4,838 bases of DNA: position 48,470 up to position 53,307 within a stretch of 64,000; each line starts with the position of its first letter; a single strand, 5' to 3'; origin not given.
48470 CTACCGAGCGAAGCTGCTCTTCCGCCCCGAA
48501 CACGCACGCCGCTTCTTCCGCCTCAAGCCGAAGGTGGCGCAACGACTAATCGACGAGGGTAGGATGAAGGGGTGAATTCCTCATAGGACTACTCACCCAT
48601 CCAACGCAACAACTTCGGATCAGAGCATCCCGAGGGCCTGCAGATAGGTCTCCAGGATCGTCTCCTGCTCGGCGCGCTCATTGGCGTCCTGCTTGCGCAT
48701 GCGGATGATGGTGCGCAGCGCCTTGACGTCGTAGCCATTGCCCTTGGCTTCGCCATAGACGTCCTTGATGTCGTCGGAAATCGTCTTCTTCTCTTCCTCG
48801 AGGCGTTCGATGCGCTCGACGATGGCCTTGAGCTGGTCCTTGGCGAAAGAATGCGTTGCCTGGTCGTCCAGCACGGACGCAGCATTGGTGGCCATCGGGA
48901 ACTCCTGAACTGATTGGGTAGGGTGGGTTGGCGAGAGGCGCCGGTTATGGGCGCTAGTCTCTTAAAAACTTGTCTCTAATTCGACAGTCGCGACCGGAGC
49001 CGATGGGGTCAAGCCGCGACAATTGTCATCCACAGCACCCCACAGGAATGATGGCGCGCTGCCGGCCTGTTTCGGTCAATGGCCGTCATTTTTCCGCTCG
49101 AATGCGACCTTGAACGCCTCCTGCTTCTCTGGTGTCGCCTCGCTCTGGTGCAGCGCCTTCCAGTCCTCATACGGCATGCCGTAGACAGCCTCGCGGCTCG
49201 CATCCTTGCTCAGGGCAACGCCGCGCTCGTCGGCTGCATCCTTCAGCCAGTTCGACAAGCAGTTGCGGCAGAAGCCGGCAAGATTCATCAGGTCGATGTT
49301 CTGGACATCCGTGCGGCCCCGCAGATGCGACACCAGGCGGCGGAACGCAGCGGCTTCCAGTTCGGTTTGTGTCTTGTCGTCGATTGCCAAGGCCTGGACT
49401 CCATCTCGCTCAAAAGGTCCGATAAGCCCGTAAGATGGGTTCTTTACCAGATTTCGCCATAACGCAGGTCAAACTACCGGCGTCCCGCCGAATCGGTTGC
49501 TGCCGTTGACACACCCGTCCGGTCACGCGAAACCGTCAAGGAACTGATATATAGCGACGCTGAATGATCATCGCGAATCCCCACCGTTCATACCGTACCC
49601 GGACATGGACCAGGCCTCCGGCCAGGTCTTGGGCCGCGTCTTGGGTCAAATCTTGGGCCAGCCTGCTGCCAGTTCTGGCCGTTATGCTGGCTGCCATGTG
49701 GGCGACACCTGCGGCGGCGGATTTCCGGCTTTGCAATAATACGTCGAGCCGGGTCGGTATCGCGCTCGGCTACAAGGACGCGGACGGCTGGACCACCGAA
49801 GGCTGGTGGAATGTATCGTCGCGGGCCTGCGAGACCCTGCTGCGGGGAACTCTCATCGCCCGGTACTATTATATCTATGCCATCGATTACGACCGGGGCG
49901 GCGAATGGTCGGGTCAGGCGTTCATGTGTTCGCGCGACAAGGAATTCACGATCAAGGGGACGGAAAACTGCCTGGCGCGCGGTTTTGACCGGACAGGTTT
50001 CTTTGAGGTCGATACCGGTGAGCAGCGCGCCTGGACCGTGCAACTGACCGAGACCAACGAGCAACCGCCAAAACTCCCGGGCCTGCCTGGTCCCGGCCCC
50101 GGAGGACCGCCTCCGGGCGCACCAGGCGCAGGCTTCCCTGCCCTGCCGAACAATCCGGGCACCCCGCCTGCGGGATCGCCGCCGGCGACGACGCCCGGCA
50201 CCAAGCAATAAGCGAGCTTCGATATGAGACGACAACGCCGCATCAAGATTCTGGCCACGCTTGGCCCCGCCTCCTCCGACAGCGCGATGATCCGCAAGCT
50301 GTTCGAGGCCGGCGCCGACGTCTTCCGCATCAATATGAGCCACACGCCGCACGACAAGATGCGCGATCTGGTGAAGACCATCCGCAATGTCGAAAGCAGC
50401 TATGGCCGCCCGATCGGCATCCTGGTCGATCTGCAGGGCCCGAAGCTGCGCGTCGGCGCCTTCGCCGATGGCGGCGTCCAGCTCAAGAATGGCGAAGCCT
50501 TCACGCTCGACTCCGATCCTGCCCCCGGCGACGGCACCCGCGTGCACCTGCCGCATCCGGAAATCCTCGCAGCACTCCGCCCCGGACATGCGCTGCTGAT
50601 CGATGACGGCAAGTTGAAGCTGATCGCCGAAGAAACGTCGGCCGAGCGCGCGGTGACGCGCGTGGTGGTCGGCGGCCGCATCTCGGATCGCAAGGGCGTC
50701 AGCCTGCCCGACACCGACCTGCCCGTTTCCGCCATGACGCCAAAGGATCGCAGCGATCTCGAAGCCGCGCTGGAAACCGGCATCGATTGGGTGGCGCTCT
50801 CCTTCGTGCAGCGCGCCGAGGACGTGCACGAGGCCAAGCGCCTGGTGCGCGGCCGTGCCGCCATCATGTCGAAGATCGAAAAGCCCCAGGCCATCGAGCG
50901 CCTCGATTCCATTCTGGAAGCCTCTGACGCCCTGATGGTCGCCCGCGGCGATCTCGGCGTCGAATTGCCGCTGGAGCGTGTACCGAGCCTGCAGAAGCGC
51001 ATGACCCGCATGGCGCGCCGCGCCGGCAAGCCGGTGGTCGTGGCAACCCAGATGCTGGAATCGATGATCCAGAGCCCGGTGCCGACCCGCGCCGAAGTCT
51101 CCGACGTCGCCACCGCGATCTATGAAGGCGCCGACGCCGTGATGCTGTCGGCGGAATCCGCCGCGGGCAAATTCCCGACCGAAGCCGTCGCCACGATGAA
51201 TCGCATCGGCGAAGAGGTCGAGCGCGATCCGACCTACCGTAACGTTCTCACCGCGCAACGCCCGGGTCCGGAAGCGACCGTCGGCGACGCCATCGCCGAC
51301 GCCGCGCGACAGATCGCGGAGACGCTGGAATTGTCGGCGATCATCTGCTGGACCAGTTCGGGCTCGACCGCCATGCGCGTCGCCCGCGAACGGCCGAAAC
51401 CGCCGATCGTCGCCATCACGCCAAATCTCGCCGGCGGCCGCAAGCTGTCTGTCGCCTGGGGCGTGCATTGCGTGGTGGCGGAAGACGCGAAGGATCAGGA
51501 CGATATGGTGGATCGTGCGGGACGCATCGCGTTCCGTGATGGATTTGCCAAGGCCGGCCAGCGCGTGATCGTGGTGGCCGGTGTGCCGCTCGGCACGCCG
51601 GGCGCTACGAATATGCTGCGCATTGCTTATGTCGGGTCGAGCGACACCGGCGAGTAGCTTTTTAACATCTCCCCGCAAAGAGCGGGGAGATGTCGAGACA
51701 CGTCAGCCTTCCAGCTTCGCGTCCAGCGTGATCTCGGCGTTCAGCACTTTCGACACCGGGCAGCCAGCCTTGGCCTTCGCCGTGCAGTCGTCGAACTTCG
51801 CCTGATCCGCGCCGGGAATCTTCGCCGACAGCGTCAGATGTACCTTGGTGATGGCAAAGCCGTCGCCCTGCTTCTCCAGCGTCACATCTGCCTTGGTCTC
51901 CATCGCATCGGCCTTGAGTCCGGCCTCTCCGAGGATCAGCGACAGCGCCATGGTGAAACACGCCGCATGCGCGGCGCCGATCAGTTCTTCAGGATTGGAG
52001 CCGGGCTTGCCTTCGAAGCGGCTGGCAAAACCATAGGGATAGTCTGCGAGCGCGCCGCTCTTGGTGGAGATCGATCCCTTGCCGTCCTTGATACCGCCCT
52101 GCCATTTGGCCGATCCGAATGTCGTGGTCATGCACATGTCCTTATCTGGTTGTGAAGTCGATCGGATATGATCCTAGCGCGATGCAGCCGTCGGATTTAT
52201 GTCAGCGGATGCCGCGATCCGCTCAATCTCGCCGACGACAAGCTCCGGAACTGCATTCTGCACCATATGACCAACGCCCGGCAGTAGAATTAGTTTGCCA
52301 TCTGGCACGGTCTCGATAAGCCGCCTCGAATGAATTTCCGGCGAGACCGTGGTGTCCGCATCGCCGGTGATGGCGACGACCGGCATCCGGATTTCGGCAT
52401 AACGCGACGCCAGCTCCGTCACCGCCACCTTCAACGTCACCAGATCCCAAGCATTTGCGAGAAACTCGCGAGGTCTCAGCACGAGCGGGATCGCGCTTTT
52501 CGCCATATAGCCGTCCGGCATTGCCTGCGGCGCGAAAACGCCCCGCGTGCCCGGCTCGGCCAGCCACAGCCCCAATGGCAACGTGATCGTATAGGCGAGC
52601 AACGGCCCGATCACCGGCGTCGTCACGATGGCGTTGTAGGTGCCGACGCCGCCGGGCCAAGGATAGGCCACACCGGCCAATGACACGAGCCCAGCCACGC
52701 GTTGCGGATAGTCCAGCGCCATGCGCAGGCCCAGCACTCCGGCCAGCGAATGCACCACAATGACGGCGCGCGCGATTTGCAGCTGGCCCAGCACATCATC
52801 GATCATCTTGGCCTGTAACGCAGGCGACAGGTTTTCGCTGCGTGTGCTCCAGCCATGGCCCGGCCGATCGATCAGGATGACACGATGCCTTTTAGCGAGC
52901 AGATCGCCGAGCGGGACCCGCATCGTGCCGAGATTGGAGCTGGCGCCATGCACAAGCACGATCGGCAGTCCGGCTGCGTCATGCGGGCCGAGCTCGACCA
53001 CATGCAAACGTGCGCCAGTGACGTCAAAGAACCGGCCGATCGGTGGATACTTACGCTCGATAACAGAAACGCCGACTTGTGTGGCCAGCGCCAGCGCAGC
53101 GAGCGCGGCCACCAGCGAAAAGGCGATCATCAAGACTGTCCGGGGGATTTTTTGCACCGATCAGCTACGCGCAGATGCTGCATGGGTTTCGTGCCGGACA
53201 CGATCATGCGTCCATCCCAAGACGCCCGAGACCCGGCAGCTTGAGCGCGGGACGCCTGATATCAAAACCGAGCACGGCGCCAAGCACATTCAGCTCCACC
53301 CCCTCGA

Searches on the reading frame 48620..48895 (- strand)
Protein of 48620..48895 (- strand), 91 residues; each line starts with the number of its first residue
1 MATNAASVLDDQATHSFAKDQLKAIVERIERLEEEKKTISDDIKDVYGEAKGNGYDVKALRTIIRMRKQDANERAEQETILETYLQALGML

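Call 45: search_protein_families(library=pfam, proteins=[window:48620-48895:-], max_evalue=0.001)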
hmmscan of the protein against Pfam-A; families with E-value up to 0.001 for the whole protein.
window:48620-48895:- (91 aa): 1 family
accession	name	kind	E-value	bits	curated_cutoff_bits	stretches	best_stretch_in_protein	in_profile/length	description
PF10073.14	GapR_DNA-bd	-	4.4e-35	119.6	22.6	1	18-89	1-72/72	GapR-like, DNA-binding domain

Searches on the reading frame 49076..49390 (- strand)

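Call 45: search_protein_families(library=pfam, proteins=[window:49076-49390:-], max_evalue=0.001)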
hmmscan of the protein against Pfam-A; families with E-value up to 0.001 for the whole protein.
window:49076-49390:- (104 aa): 1 family
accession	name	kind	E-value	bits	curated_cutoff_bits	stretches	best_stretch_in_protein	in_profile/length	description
PF06844.16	DUF1244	-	5.6e-37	126.1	27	1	29-94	1-66/67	Protein of unknown function (DUF1244)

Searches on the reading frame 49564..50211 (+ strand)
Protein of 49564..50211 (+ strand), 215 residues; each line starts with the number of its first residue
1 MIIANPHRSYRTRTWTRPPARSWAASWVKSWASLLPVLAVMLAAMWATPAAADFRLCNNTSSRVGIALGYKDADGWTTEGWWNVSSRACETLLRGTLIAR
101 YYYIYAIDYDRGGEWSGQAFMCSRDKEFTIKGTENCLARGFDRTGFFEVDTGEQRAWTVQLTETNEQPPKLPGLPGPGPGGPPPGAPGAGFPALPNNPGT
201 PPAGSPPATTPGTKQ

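Call 45: search_protein_families(library=pfam, proteins=[window:49564-50211:+], max_evalue=0.001)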
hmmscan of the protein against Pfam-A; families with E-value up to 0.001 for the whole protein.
window:49564-50211:+ (215 aa): 1 family
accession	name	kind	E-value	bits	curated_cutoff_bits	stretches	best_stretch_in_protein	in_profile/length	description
PF06282.16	DUF1036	-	6.1e-45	152.9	23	1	50-162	1-113/113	Protein of unknown function (DUF1036)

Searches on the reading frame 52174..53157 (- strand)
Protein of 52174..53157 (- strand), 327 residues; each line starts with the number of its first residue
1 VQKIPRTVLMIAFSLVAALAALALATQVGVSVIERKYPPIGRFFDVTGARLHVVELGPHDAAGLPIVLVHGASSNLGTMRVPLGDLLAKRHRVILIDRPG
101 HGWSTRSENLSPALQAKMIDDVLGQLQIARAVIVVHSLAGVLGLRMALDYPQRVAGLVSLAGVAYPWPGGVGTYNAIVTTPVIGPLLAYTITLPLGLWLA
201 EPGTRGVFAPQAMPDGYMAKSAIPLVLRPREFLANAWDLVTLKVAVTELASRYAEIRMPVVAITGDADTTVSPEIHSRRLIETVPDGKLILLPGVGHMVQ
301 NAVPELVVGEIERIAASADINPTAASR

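Call 45: search_protein_families(library=pfam, proteins=[window:52174-53157:-], max_evalue=0.001)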
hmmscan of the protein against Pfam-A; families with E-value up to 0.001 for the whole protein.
window:52174-53157:- (327 aa): 3 families
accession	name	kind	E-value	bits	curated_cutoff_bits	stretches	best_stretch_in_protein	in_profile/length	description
PF00561.26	Abhydrolase_1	-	7.6e-23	81.9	25.8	1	65-167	2-109/245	alpha/beta hydrolase fold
PF12697.13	Abhydrolase_6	-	5e-20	73.5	26.3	1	66-308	1-215/217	Alpha/beta hydrolase family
PF12146.15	Hydrolase_4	-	3.1e-11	43.5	27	1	66-166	7-113/239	Serine aminopeptidase, S33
